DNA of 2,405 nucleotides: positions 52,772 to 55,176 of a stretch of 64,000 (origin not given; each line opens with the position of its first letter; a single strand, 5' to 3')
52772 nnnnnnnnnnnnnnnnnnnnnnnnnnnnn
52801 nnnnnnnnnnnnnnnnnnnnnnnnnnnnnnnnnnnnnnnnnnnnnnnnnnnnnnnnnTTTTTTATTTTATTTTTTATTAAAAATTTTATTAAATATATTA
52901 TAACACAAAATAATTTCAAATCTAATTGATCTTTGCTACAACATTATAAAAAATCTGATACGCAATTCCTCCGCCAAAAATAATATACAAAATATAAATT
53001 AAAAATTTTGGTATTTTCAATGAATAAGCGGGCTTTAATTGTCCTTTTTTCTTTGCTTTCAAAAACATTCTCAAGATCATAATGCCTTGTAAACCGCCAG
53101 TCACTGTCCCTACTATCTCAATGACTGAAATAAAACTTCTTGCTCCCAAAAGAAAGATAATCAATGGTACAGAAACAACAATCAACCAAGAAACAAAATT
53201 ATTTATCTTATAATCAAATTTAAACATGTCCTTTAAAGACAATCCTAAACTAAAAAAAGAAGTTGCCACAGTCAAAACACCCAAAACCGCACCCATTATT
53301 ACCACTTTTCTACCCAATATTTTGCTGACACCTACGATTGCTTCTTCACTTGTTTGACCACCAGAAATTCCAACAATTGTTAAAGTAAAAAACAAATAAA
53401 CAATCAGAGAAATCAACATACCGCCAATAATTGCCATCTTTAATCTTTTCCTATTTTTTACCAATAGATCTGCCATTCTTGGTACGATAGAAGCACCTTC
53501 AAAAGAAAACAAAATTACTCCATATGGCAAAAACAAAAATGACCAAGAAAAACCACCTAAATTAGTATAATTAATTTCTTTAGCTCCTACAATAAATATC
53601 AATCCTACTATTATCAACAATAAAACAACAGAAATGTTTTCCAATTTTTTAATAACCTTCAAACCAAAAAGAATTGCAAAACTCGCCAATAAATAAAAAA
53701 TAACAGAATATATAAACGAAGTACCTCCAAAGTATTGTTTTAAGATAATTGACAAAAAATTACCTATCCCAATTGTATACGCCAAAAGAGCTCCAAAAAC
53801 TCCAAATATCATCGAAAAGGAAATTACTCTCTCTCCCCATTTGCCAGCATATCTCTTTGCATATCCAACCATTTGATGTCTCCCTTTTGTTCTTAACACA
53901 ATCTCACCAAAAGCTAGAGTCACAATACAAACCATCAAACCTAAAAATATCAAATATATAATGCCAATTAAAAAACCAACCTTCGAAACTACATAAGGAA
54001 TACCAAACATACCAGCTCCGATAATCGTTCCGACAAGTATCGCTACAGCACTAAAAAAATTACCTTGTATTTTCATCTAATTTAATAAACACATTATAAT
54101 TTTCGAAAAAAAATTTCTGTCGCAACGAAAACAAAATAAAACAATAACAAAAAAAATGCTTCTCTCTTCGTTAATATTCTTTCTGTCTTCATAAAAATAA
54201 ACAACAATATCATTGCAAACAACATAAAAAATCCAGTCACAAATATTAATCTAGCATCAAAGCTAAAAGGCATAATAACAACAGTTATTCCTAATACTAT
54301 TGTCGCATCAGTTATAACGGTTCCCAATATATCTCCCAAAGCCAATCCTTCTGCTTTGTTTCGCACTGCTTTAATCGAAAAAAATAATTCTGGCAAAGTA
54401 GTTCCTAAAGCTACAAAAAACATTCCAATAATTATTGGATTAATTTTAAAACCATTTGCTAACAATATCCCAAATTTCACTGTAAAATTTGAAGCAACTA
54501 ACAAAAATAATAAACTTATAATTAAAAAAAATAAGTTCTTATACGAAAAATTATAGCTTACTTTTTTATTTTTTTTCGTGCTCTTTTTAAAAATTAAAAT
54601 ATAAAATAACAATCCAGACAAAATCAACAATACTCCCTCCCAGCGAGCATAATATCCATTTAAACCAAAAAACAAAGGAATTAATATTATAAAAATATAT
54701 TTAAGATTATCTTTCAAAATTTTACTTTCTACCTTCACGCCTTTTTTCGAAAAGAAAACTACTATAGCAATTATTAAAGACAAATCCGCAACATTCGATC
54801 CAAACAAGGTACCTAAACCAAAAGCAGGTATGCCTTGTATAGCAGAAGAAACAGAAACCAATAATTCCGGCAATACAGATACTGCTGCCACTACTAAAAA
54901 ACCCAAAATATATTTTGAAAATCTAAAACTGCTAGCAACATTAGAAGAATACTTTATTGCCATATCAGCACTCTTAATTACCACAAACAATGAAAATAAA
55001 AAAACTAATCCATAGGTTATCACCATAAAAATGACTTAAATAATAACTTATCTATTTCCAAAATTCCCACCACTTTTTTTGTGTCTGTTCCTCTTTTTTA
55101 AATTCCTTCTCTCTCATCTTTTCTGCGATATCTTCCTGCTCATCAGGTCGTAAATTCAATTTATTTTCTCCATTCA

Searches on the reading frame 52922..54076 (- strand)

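Call 28: search_protein_families(library=pfam, proteins=[window:52922-54076:-], max_evalue=0.001)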
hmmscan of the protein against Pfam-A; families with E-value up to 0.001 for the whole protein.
window:52922-54076:- (384 aa): 4 families
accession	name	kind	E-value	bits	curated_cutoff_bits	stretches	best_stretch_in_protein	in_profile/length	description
PF03222.19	Trp_Tyr_perm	-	6.6e-36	124.7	22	1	6-366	4-385/393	Tryptophan/tyrosine permease family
PF13520.12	AA_permease_2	-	1.9e-12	47.3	27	1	6-277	2-285/427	Amino acid permease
PF01490.24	Aa_trans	-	9.2e-12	44.8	25.6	1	5-326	3-356/410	Transmembrane amino acid transporter protein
PF00324.27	AA_permease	-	7.3e-07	28.7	24.6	1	11-240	3-253/470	Amino acid permease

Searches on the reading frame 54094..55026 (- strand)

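Call 28: search_protein_families(library=pfam, proteins=[window:54094-55026:-], max_evalue=0.001)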
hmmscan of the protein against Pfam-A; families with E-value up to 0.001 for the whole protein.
window:54094-55026:- (310 aa): 1 family
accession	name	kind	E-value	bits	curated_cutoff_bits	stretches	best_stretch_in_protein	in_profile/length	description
PF01699.29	Na_Ca_ex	-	1.6e-39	135.7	24.9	2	165-303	3-148/151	Sodium/calcium exchanger protein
